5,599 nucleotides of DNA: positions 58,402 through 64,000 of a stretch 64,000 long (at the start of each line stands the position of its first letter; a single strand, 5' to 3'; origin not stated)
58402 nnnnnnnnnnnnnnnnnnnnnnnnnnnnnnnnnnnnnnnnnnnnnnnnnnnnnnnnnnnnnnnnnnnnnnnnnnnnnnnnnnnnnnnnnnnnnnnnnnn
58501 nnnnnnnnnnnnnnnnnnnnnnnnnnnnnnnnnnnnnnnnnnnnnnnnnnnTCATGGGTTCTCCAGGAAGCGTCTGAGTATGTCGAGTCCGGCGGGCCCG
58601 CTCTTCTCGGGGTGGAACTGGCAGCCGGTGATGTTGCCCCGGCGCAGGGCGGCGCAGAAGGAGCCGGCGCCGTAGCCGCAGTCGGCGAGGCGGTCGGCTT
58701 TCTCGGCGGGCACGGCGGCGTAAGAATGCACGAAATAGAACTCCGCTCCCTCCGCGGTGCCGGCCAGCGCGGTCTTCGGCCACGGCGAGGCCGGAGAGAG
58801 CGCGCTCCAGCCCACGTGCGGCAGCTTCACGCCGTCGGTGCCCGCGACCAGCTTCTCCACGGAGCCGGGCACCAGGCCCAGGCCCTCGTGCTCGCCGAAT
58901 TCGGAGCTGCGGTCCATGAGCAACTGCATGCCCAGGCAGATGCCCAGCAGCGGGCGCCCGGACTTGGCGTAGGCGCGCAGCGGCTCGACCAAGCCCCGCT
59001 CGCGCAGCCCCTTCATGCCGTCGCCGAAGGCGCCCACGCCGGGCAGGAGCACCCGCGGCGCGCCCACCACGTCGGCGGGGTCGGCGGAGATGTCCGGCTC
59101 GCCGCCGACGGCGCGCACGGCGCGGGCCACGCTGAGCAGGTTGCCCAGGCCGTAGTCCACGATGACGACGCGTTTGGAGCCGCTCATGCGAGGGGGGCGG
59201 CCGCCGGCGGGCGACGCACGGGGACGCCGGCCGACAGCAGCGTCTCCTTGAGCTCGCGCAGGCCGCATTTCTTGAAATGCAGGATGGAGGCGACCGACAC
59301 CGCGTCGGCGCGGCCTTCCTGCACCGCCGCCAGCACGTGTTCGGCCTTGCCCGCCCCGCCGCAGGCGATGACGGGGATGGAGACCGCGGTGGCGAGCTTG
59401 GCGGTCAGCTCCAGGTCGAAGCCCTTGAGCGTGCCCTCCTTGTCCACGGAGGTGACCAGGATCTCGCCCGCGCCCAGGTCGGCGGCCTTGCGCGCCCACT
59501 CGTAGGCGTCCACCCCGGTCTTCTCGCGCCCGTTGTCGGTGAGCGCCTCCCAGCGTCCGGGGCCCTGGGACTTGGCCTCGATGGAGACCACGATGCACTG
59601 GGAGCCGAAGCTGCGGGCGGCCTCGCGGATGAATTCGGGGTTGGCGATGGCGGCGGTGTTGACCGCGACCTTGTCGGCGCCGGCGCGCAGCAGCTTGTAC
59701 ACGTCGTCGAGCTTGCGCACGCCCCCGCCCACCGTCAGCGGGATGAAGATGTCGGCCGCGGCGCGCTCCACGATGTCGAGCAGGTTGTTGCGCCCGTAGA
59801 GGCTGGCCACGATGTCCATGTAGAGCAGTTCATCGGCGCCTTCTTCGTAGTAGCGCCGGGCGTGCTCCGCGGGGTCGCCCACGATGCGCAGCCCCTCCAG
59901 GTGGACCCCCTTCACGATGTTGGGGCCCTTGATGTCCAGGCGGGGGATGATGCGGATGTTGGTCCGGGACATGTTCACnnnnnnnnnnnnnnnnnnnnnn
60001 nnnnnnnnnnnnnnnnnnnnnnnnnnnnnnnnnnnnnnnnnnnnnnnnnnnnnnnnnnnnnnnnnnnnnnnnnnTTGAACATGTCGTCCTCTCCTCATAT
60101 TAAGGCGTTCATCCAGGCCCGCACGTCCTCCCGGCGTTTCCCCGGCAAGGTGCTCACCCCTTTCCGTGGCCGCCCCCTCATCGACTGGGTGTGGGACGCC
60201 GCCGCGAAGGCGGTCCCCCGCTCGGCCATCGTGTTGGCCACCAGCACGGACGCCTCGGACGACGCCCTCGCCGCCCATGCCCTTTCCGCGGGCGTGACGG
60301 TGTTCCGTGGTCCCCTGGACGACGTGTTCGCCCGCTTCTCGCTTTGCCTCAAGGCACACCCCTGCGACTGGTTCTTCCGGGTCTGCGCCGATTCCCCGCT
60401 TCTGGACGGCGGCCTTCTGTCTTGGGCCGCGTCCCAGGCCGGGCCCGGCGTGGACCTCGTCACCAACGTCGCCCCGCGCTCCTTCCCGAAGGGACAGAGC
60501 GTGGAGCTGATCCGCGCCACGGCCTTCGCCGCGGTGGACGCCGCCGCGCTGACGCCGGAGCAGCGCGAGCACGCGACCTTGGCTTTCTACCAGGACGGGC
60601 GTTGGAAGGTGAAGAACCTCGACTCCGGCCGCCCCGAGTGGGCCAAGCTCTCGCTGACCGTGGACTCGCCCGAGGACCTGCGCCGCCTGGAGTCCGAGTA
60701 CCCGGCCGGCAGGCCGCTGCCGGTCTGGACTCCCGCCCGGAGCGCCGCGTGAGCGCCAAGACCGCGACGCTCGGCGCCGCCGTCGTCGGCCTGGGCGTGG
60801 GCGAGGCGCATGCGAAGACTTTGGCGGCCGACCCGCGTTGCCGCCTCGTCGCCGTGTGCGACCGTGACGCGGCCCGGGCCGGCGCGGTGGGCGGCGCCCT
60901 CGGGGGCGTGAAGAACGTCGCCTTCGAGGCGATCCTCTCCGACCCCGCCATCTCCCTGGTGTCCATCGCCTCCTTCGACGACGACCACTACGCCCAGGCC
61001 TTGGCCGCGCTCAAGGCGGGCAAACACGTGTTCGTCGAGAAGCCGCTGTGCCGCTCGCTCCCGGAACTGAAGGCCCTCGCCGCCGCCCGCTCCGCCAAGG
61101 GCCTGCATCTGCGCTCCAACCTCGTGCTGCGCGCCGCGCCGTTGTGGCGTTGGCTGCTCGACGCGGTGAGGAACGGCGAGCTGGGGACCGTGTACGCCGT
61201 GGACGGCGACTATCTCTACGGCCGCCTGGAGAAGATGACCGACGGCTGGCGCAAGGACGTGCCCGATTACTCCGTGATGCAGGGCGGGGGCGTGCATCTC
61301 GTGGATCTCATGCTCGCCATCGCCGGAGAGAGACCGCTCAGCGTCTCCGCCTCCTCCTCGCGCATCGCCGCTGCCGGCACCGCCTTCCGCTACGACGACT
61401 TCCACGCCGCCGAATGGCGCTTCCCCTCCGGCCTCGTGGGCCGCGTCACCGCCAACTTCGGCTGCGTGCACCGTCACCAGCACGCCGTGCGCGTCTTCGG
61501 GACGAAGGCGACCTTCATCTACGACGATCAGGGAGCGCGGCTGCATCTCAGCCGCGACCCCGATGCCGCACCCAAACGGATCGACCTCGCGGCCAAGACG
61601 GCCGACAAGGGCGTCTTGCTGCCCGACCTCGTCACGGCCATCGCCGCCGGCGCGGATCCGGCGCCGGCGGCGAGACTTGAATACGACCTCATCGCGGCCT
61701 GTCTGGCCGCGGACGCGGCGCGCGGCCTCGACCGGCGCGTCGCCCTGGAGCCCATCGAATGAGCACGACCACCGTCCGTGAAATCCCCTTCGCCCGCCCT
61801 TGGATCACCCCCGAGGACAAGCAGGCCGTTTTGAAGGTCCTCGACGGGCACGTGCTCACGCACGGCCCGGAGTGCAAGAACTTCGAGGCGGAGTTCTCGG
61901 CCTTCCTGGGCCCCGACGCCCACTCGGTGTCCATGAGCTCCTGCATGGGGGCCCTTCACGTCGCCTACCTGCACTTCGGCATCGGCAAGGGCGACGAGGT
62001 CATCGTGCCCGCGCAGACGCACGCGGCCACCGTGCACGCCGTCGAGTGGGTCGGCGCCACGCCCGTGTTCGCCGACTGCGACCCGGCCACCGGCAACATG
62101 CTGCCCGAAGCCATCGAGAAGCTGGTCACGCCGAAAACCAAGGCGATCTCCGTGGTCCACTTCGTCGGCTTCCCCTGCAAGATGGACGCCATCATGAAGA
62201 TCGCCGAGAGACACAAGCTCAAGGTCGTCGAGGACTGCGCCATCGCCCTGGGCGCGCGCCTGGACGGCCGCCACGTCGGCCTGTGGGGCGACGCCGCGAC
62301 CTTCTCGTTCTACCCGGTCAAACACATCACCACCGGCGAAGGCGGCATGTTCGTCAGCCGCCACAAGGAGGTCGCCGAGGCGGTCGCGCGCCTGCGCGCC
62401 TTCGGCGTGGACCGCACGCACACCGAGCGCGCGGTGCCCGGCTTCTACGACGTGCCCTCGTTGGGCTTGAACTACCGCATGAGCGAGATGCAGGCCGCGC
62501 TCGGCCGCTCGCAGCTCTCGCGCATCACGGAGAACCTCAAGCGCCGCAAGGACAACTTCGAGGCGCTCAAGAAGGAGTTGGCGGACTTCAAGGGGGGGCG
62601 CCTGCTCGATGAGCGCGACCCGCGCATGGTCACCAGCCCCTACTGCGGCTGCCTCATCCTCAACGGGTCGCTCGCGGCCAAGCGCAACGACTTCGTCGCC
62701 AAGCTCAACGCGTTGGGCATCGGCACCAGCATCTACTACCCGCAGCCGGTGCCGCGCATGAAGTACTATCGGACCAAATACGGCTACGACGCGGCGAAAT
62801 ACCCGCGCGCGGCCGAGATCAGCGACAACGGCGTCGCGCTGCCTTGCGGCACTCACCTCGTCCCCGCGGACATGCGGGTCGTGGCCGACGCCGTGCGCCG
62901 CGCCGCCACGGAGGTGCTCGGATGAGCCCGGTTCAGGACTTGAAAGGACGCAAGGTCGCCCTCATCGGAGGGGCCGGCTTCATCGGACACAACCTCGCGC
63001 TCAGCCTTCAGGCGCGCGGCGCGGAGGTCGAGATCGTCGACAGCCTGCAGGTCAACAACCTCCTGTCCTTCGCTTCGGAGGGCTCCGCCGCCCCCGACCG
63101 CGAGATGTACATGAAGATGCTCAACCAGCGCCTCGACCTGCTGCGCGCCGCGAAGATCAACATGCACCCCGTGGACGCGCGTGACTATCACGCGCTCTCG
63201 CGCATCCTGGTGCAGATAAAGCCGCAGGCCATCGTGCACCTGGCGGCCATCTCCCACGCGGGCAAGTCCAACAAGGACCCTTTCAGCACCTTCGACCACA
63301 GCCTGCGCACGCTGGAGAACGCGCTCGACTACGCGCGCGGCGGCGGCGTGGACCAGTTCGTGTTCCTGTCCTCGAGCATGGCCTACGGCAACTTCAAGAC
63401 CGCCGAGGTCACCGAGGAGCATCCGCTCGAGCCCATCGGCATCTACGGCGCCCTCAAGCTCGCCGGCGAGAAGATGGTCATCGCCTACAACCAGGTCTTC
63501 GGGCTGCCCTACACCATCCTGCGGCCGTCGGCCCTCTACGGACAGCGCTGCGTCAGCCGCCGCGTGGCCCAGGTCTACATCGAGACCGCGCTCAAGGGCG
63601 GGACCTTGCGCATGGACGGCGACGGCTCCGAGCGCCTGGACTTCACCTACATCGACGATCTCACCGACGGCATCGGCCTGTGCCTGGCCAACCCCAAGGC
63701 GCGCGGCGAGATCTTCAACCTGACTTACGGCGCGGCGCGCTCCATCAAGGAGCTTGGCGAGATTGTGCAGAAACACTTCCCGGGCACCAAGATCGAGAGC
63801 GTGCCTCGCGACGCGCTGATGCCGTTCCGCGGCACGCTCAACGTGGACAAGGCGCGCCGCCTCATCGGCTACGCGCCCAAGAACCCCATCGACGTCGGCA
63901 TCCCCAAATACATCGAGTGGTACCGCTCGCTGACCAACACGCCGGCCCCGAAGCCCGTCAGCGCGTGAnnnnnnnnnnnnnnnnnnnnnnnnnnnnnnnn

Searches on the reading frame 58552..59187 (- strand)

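Call 8: search_protein_families(library=pfam, proteins=[window:58552-59187:-], max_evalue=0.001)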
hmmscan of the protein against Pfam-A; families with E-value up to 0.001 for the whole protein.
window:58552-59187:- (211 aa): 2 families
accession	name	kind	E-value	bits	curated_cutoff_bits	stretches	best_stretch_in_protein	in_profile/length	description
PF00117.34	GATase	-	8.3e-16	58.7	22.8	1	9-208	2-187/190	Glutamine amidotransferase class-I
PF07685.20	GATase_3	-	3.5e-06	27.2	27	1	46-110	44-115/196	CobB/CobQ-like glutamine amidotransferase domain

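Call 56: search_protein_families(library=ncbifam, proteins=[window:58552-59187:-], max_evalue=1e-10)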
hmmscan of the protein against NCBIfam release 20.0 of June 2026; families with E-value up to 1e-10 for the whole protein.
window:58552-59187:- (211 aa): 2 families
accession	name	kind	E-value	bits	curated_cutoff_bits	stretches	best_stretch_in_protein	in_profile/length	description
TIGR01855.1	IMP_synth_hisH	equivalog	6.8e-59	199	105.4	1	7-209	1-197/198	imidazole glycerol phosphate synthase subunit HisH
NF010608.0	PRK14004.1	equivalog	2.4e-38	132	216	1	7-209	2-208/210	imidazole glycerol phosphate synthase subunit HisH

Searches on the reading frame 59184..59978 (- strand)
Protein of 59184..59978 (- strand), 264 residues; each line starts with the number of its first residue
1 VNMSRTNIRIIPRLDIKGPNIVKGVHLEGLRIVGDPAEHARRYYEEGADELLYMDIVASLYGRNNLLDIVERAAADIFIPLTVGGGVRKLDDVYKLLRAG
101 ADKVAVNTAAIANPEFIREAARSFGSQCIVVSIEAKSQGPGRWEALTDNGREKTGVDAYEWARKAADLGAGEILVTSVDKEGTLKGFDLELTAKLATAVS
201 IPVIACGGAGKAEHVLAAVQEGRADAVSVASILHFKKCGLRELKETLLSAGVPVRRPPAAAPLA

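Call 8: search_protein_families(library=pfam, proteins=[window:59184-59978:-], max_evalue=0.001)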
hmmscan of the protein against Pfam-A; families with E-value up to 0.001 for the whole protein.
window:59184-59978:- (264 aa): 7 families
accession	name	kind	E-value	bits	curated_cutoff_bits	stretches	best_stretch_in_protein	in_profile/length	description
PF00977.27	His_biosynth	-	3.1e-72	243.2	23.6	1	9-237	1-226/228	Histidine biosynthesis protein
PF03060.21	NMO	-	2.4e-08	34.2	28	1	162-233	149-226/331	Nitronate monooxygenase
PF02581.23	TMP-TENI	-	3e-07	30.4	27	0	165-231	116-178/180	Thiamine monophosphate synthase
PF05690.20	ThiG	-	5.1e-05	23.2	23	0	70-124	167-220/247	Thiazole biosynthesis protein ThiG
PF01180.27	DHO_dh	-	0.00011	21.9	27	0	79-115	241-277/291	Dihydroorotate dehydrogenase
PF01207.24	Dus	-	0.00037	20.2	20.4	0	73-121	179-227/311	Dihydrouridine synthase (Dus)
PF04309.18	G3P_antiterm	-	0.0009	19.1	27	0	68-107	129-168/173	Glycerol-3-phosphate responsive antiterminator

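Call 56: search_protein_families(library=ncbifam, proteins=[window:59184-59978:-], max_evalue=1e-10)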
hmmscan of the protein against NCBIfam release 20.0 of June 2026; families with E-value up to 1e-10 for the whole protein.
window:59184-59978:- (264 aa): 10 families
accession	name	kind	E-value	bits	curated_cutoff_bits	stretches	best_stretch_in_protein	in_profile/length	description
TIGR00735.1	hisF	equivalog_domain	1.3e-91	306.4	294.55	1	9-255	5-254/254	imidazole glycerol phosphate synthase subunit HisF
TIGR03572.1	WbuZ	equivalog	3.6e-85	285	299.7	1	7-235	3-232/232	glycosyl amidation-associated protein WbuZ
NF038364.1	AglZ_HisF2_fam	equivalog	8.9e-64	215.2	310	1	8-237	3-232/248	AglZ/HisF2 family acetamidino modification protein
NF010112.0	PRK13585.1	equivalog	7.5e-44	150.1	243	1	8-245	3-236/241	1-(5-phosphoribosyl)-5-[(5-phosphoribosylamino)methylideneamino]imidazole-4-carboxamide isomerase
TIGR00007.1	TIGR00007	equivalog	7.2e-36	123.9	228.95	1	10-227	1-216/231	1-(5-phosphoribosyl)-5-[(5-phosphoribosylamino)methylideneamino]imidazole-4-carboxamide isomerase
TIGR01919.1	hisA-trpF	equivalog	4.4e-23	82.1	306.45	1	33-241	30-236/243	bifunctional 1-(5-phosphoribosyl)-5-((5-phosphoribosylamino)methylideneamino)imidazole-4-carboxamide isomerase/phosphoribosylanthranilate is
NF010114.0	PRK13587.1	equivalog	1.7e-18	67.2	305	1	50-215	48-207/234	1-(5-phosphoribosyl)-5-((5-phosphoribosylamino)methylideneamino)imidazole-4-carboxamide isomerase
NF010113.0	PRK13586.1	equivalog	1.5e-17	64.1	238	1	9-208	3-197/232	1-(5-phosphoribosyl)-5-((5-phosphoribosylamino)methylideneamino)imidazole-4-carboxamide isomerase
NF003156.0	PRK04128.1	equivalog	1.3e-15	58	285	1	8-246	2-227/231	1-(5-phosphoribosyl)-5-((5-phosphoribosylamino)methylideneamino)imidazole-4-carboxamide isomerase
NF010712.0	PRK14114.1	equivalog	4e-13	49.4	327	1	19-220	15-207/241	1-(5-phosphoribosyl)-5-((5-phosphoribosylamino)methylideneamino)imidazole-4-carboxamide isomerase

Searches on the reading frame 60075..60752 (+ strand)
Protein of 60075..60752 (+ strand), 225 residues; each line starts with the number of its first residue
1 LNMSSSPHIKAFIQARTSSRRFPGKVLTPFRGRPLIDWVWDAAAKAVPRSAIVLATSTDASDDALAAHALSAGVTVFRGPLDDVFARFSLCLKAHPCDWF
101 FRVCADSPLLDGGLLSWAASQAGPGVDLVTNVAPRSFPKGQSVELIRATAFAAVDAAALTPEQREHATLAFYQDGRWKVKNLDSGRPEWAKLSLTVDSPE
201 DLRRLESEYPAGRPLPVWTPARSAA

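Call 21: search_protein_families(library=pfam, proteins=[window:60075-60752:+], max_evalue=0.0001)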
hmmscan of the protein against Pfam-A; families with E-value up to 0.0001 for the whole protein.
window:60075-60752:+ (225 aa): 2 families
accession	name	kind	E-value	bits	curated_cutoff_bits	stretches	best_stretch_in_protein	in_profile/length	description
PF02348.25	CTP_transf_3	-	4.2e-18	66.4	22.6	1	12-120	3-112/217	Cytidylyltransferase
PF12804.13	NTP_transf_3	-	4.9e-08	33.7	27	1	19-164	9-149/160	MobA-like NTP transferase domain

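Call 56: search_protein_families(library=ncbifam, proteins=[window:60075-60752:+], max_evalue=1e-10)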
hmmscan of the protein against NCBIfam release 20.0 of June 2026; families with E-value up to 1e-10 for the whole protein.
window:60075-60752:+ (225 aa): 0 families

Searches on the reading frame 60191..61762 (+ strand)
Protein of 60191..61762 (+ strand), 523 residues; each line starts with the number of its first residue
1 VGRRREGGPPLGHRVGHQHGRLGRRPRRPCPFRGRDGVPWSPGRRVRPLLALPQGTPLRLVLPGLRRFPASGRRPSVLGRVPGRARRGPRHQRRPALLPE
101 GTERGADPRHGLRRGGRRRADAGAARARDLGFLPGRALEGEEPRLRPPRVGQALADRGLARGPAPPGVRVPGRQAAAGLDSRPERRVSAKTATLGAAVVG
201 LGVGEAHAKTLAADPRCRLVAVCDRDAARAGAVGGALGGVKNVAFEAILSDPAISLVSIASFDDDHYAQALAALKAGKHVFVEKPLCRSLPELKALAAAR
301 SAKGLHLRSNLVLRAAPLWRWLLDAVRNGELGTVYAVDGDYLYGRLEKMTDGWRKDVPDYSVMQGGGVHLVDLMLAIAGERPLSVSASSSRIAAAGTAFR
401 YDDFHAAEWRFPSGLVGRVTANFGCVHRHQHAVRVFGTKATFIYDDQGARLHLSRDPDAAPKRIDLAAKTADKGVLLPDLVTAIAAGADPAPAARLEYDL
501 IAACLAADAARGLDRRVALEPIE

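Call 21: search_protein_families(library=pfam, proteins=[window:60191-61762:+], max_evalue=0.0001)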
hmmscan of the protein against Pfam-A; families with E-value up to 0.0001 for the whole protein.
window:60191-61762:+ (523 aa): 3 families
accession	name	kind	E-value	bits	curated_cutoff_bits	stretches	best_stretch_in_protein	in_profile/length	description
PF01408.29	GFO_IDH_MocA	-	3.8e-19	70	24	1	196-306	3-115/120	Oxidoreductase family, NAD-binding Rossmann fold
PF22725.1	GFO_IDH_MocA_C3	-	7.8e-17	61.9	27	1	322-442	4-123/124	GFO/IDH/MocA C-terminal domain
PF02894.22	GFO_IDH_MocA_C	-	1.8e-09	38.2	22.9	1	325-448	3-133/218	Oxidoreductase family, C-terminal alpha/beta domain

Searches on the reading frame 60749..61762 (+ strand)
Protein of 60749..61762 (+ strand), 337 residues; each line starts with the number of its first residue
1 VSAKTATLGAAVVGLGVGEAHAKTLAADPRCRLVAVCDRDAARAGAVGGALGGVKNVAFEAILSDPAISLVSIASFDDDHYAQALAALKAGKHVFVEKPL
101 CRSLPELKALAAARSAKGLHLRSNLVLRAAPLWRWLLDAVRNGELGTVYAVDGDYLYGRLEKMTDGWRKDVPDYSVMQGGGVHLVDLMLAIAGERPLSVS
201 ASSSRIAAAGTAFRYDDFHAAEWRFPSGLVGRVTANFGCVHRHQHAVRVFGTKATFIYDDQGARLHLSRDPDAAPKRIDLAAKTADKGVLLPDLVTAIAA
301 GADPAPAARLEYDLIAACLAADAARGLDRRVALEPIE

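Call 56: search_protein_families(library=ncbifam, proteins=[window:60749-61762:+], max_evalue=1e-10)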
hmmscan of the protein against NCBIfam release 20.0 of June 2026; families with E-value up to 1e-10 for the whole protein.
window:60749-61762:+ (337 aa): 5 families
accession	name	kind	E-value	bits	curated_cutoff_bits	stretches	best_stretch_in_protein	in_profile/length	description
TIGR04380.1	myo_inos_iolG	equivalog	3.5e-19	68.9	355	1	9-260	3-254/330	inositol 2-dehydrogenase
NF008607.0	PRK11579.1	subfamily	2.1e-14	53.3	330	1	17-221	16-215/346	oxidoreductase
NF040723.1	UDP-GlcNAcDh_Arch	equivalog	3.2e-13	49.9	450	1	10-259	3-238/302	UDP-N-acetylglucosamine 3-dehydrogenase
NF007574.0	PRK10206.1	equivalog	4.3e-13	49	352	1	59-202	57-196/345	oxidoreductase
NF052479.1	LevoglcsnDh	equivalog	6.2e-12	44.9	650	1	56-194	62-204/386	levoglucosan dehydrogenase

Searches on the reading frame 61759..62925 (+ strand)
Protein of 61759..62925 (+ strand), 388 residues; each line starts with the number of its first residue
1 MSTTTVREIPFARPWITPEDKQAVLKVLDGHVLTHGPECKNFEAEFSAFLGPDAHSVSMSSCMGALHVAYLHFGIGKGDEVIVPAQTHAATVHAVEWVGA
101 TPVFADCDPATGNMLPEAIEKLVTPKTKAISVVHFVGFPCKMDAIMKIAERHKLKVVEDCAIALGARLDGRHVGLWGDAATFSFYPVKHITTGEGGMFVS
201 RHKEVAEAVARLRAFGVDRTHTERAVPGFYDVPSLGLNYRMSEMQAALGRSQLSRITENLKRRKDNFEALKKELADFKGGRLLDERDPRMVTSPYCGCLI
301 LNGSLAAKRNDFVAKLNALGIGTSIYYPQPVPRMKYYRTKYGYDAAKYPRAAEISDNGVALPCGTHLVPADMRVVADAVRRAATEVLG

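Call 21: search_protein_families(library=pfam, proteins=[window:61759-62925:+], max_evalue=0.0001)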
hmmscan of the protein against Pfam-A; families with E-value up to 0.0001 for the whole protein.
window:61759-62925:+ (388 aa): 2 families
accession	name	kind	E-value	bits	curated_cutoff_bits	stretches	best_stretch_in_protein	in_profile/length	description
PF01041.23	DegT_DnrJ_EryC1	-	2.3e-109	366.4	19.8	1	16-380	3-360/360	DegT/DnrJ/EryC1/StrS aminotransferase family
PF00155.27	Aminotran_1_2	-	3.9e-06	26.7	19.7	1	41-130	46-150/361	Aminotransferase class I and II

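Call 56: search_protein_families(library=ncbifam, proteins=[window:61759-62925:+], max_evalue=1e-10)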
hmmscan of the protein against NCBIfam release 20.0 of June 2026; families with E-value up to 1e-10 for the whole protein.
window:61759-62925:+ (388 aa): 7 families
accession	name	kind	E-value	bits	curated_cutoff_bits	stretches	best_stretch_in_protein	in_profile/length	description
TIGR03588.1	PseC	equivalog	5.4e-85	285.6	423.5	1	9-381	2-378/380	UDP-4-amino-4,6-dideoxy-N-acetyl-beta-L-altrosamine transaminase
NF008658.2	PRK11658.1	equivalog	7.5e-67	225.6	631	1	9-381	5-375/379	UDP-4-amino-4-deoxy-L-arabinose aminotransferase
TIGR04427.1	PLP_DesI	equivalog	1.2e-61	208.9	650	1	27-384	41-384/390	dTDP-4-dehydro-6-deoxyglucose aminotransferase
TIGR04181.1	NHT_00031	hypoth_equivalog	5.5e-61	206.4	420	1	9-364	1-359/359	LegC family aminotransferase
NF008687.0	PRK11706.1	equivalog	1.3e-56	192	375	1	9-381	2-372/375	dTDP-4-amino-4,6-dideoxygalactose transaminase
NF011936.0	PRK15407.1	equivalog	4.3e-54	183.9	423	2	19-218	47-253/440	lipopolysaccharide biosynthesis protein RfbH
TIGR02379.1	ECA_wecE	subfamily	1.1e-43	149.5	434.85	1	9-285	2-279/376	dTDP-4-amino-4,6-dideoxy-D-glucose transaminase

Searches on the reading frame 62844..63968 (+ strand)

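Call 21: search_protein_families(library=pfam, proteins=[window:62844-63968:+], max_evalue=0.0001)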
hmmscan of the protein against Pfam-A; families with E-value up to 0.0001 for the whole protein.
window:62844-63968:+ (374 aa): 6 families
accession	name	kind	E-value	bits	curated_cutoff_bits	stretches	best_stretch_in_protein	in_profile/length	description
PF01370.27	Epimerase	-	3.3e-44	151.5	20.9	1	40-293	3-239/240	NAD dependent epimerase/dehydratase family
PF16363.11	GDP_Man_Dehyd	-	1.8e-35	123.4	27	1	41-308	3-270/332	GDP-mannose 4,6 dehydratase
PF04321.23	RmlD_sub_bind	-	4.1e-14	52.8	27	1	37-341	2-267/287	RmlD substrate binding domain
PF01073.25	3Beta_HSD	-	2.5e-12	46.9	22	1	40-275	2-223/280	3-beta hydroxysteroid dehydrogenase/isomerase family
PF02719.21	Polysacc_synt_2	-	1.5e-07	31.3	20.2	1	42-218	5-155/293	Polysaccharide biosynthesis protein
PF13460.12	NAD_binding_10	-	3.5e-05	24.2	27.2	0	103-235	39-150/184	NAD(P)H-binding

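Call 56: search_protein_families(library=ncbifam, proteins=[window:62844-63968:+], max_evalue=1e-10)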
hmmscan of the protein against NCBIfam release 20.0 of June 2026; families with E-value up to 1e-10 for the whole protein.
window:62844-63968:+ (374 aa): 11 families
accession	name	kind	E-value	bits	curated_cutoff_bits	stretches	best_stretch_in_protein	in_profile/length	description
TIGR01181.1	dTDP_gluc_dehyt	equivalog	7e-31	107.5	365.1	1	40-362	4-313/321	dTDP-glucose 4,6-dehydratase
TIGR04180.1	EDH_00030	hypoth_equivalog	4.3e-26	91.7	475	1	41-311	4-255/297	NAD-dependent 4,6-dehydratase LegB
TIGR01179.1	galE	equivalog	1e-25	90.3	262.3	1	38-228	2-173/332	UDP-glucose 4-epimerase GalE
TIGR02197.1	heptose_epim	equivalog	3.1e-21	75.9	274.6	1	40-361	3-314/316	ADP-glyceromanno-heptose 6-epimerase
NF007582.0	PRK10217.1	equivalog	6.9e-19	68.1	698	1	36-360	2-331/355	dTDP-glucose 4,6-dehydratase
NF007490.0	PRK10084.1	subfamily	1.5e-15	57.1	649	0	189-362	155-336/361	dTDP-glucose 4,6-dehydratase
NF041015.1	UDPsulfquin_syn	equivalog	6e-14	51.8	575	0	37-159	2-118/384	UDP-sulfoquinovose synthase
NF047922.1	GDPFucSynFcl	equivalog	1.9e-13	50.6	500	1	107-361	34-302/308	GDP-L-fucose synthase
TIGR02622.1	CDP_4_6_dhtase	equivalog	1.9e-13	50.3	278.45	0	34-219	3-172/352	CDP-glucose 4,6-dehydratase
TIGR01214.1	rmlD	equivalog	1.1e-12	47.7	224.05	1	37-283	1-199/285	dTDP-4-dehydrorhamnose reductase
NF043036.1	ErythonDh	equivalog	4e-12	46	325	1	37-216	2-164/321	D-erythronate dehydrogenase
